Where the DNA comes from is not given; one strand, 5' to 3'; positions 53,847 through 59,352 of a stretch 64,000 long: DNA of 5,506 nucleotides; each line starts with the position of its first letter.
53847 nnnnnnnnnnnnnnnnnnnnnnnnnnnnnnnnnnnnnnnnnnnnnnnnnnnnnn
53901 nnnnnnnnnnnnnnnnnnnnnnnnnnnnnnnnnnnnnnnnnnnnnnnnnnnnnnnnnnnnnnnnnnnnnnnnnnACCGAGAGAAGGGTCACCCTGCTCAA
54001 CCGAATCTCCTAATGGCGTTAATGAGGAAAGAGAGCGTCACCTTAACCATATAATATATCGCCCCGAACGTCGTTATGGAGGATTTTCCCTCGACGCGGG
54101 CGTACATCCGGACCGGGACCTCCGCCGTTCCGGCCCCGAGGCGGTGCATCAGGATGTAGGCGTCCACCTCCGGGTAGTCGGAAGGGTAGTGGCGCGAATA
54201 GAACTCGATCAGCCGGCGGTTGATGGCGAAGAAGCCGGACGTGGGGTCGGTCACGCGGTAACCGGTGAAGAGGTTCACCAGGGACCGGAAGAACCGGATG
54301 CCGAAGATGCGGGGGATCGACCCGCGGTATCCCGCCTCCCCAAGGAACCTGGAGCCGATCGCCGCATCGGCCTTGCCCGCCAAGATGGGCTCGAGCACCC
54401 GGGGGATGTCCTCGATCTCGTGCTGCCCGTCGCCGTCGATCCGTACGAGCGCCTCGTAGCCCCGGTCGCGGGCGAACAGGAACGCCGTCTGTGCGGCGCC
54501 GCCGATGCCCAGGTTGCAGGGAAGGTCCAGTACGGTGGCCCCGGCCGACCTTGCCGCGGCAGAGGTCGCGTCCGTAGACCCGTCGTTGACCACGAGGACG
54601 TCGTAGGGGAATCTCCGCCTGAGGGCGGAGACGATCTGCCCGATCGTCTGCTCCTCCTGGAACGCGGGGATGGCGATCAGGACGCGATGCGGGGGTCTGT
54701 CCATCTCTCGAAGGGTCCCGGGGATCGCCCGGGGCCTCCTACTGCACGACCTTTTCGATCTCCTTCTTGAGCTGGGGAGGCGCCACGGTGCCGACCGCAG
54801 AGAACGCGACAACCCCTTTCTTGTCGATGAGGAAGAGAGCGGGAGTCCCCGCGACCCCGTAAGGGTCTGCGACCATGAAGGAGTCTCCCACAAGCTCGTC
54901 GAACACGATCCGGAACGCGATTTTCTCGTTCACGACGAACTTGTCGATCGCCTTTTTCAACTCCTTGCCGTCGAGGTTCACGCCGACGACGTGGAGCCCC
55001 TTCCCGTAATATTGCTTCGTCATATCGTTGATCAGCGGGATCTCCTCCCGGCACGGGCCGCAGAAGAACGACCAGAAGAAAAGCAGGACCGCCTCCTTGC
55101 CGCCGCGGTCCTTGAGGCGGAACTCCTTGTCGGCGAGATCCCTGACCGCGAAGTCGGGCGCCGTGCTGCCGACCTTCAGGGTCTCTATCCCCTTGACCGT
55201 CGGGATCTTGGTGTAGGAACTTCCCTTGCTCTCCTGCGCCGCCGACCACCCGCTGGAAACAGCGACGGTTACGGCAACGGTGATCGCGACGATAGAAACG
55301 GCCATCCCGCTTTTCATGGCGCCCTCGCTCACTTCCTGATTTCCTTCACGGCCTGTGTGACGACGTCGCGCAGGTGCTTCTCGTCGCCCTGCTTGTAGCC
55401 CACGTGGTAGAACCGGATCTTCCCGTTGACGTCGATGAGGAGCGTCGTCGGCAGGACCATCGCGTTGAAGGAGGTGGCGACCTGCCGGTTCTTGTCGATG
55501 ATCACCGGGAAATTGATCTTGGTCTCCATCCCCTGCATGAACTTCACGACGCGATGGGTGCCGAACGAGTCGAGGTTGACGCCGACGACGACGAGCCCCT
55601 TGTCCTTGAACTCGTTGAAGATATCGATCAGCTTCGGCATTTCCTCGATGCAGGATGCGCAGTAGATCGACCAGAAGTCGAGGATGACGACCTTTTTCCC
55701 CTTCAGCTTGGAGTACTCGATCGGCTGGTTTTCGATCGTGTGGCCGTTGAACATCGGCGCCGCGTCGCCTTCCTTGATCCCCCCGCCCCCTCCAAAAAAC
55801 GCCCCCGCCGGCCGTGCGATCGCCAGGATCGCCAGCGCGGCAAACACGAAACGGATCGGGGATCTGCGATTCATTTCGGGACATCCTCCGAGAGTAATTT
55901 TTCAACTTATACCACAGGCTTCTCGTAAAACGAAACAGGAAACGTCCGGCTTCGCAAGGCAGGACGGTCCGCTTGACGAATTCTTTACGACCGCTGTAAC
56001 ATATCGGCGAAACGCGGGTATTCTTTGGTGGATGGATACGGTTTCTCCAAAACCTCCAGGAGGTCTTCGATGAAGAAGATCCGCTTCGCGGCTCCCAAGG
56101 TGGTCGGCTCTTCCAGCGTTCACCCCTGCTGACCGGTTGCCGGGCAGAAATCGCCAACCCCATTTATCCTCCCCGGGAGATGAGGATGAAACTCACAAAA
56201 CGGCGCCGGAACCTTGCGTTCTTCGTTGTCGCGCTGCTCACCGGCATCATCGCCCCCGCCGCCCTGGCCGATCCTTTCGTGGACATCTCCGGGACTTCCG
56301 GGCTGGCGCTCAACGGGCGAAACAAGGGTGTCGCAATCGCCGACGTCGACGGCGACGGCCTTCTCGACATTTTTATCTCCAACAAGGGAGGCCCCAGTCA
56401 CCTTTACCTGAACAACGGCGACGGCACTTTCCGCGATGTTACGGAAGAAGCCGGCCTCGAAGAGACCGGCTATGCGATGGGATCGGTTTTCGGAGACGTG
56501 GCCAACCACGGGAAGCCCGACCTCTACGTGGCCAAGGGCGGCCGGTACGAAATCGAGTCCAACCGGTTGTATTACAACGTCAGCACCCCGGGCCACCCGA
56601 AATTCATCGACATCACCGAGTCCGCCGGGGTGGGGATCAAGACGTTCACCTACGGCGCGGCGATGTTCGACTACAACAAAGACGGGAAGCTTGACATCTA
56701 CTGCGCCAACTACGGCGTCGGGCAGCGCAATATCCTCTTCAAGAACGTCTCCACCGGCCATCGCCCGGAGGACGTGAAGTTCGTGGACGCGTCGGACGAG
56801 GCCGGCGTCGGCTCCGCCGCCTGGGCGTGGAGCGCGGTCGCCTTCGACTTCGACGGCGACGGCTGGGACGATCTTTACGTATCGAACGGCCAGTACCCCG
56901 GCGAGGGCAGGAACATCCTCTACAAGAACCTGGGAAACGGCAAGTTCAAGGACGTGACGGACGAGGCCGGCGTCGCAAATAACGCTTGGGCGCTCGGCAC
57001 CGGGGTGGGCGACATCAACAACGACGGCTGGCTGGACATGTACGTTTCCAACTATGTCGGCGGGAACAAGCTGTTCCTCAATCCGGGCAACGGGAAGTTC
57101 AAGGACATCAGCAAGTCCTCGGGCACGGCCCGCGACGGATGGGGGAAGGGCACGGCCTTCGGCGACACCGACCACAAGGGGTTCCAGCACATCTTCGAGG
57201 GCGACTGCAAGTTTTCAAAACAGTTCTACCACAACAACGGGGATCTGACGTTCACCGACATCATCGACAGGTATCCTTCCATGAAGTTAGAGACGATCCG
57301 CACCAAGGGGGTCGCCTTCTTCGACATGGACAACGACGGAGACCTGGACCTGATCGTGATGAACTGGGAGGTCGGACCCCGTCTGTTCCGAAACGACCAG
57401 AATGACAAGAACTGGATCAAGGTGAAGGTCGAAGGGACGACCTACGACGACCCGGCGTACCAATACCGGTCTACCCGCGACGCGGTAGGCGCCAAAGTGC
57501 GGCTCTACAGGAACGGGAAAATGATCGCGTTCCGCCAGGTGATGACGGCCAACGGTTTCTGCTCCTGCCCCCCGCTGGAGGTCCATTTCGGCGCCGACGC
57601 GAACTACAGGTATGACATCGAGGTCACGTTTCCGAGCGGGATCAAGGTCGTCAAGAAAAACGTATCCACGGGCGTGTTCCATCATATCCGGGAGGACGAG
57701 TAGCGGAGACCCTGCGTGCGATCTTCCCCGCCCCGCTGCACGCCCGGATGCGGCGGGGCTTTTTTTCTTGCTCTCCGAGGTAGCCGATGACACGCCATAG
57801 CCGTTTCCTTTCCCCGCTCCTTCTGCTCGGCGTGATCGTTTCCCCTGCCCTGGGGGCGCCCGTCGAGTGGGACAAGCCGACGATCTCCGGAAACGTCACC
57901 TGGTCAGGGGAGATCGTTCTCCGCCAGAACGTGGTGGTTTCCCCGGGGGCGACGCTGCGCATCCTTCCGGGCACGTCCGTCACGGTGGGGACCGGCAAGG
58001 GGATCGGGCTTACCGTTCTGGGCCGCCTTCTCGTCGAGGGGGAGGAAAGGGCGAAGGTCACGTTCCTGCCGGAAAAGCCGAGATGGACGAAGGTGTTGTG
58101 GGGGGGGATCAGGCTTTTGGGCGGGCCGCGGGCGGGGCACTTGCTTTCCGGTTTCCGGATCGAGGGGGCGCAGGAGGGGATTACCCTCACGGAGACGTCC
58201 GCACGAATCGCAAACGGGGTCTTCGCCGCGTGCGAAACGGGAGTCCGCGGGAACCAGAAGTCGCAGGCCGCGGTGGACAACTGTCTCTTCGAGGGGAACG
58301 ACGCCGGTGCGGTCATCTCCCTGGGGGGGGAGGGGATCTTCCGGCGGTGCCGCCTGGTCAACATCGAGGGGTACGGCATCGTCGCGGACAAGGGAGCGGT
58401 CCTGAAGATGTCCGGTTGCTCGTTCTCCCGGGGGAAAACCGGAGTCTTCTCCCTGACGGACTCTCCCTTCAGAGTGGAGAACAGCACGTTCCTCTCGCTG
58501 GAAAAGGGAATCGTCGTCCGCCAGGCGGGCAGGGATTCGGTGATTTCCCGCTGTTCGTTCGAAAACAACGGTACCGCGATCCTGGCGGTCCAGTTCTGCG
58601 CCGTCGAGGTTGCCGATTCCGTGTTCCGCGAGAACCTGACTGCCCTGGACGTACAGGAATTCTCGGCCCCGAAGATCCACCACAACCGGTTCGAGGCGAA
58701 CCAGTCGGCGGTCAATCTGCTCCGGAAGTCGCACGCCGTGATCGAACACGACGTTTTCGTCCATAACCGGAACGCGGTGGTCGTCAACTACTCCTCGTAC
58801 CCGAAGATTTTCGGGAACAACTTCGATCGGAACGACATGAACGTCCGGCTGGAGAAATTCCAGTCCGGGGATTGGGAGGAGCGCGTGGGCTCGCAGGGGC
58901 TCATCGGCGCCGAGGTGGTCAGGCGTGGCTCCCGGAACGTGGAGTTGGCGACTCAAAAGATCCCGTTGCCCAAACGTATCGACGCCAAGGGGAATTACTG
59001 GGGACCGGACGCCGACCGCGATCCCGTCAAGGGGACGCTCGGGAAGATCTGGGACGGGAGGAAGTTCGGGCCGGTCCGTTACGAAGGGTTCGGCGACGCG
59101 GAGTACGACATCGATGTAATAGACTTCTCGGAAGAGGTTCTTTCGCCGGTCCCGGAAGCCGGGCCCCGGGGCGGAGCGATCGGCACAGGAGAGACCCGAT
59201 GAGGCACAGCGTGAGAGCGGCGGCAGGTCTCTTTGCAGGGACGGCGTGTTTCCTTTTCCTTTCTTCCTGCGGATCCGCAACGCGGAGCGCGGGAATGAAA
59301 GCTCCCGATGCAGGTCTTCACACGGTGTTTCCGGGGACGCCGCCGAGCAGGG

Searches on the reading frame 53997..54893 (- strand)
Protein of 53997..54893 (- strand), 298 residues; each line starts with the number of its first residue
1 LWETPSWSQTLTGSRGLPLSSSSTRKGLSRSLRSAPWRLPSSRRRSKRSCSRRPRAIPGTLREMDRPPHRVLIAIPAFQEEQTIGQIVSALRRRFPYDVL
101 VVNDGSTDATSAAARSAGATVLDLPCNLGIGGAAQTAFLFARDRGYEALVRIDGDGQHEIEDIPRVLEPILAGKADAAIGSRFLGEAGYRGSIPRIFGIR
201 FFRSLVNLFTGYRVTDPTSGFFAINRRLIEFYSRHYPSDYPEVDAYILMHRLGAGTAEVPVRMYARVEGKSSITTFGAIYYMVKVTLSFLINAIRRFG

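Call 79: search_protein_families(library=pfam, proteins=[window:53997-54893:-], max_evalue=0.0001)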
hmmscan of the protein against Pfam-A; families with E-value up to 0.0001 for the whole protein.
window:53997-54893:- (298 aa): 1 family
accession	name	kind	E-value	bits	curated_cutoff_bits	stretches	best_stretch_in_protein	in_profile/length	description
PF00535.33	Glycos_transf_2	-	4.3e-22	79.3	23.3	1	73-230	2-165/168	Glycosyl transferase family 2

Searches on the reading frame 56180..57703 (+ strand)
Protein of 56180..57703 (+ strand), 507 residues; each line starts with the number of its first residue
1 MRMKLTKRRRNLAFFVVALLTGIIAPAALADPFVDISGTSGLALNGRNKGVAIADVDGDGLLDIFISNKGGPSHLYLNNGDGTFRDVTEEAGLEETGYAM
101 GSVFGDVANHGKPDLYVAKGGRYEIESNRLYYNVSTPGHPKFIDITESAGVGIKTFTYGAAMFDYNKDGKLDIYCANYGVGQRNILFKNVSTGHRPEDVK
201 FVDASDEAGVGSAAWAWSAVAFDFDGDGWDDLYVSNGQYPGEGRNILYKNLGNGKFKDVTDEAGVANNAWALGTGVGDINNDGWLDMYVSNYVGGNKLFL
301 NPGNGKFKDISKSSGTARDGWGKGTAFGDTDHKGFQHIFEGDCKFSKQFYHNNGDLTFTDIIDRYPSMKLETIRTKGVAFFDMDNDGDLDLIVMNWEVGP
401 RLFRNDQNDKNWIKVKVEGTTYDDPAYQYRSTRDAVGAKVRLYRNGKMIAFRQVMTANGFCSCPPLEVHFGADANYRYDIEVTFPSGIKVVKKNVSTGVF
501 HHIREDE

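Call 79: search_protein_families(library=pfam, proteins=[window:56180-57703:+], max_evalue=0.0001)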
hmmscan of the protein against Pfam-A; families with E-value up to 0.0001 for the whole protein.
window:56180-57703:+ (507 aa): 3 families
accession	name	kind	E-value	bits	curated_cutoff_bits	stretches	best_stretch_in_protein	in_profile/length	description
PF13517.12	FG-GAP_3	-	2.6e-49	166.1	26.9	6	55-117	1-61/61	FG-GAP-like repeat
PF01839.29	FG-GAP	-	2.5e-16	59.6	22.1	1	215-241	2-30/37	FG-GAP repeat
PF07593.17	UnbV_ASPIC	-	1.3e-07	31.9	23.4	1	435-497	1-63/68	ASPIC and UnbV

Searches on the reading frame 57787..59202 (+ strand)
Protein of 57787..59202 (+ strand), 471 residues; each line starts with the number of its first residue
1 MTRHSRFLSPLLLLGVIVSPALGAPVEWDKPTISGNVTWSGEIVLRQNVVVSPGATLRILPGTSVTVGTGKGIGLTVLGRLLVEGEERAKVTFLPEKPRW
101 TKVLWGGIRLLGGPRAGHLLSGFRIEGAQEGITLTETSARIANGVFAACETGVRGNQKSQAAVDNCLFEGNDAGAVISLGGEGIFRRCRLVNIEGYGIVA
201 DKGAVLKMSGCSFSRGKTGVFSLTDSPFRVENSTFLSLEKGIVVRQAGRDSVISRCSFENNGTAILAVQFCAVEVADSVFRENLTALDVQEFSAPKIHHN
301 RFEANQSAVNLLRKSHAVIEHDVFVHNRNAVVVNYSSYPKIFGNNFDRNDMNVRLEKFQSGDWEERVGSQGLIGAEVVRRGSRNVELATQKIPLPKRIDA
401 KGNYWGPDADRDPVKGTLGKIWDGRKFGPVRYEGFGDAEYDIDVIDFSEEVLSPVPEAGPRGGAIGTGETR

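Call 79: search_protein_families(library=pfam, proteins=[window:57787-59202:+], max_evalue=0.0001)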
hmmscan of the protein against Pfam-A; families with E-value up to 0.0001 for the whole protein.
window:57787-59202:+ (471 aa): 3 families
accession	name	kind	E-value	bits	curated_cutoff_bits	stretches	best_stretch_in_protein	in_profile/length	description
PF13229.12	Beta_helix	-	5.5e-22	78.5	25.9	2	107-235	25-158/158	Right handed beta helix region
PF05048.19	NosD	-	2e-17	63.8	23.6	1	194-367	15-190/212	Periplasmic copper-binding protein (NosD)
PF01696.23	Adeno_E1B_55K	-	3.4e-05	23.2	24.5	0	165-275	128-235/387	Adenovirus EB1 55K protein / large t-antigen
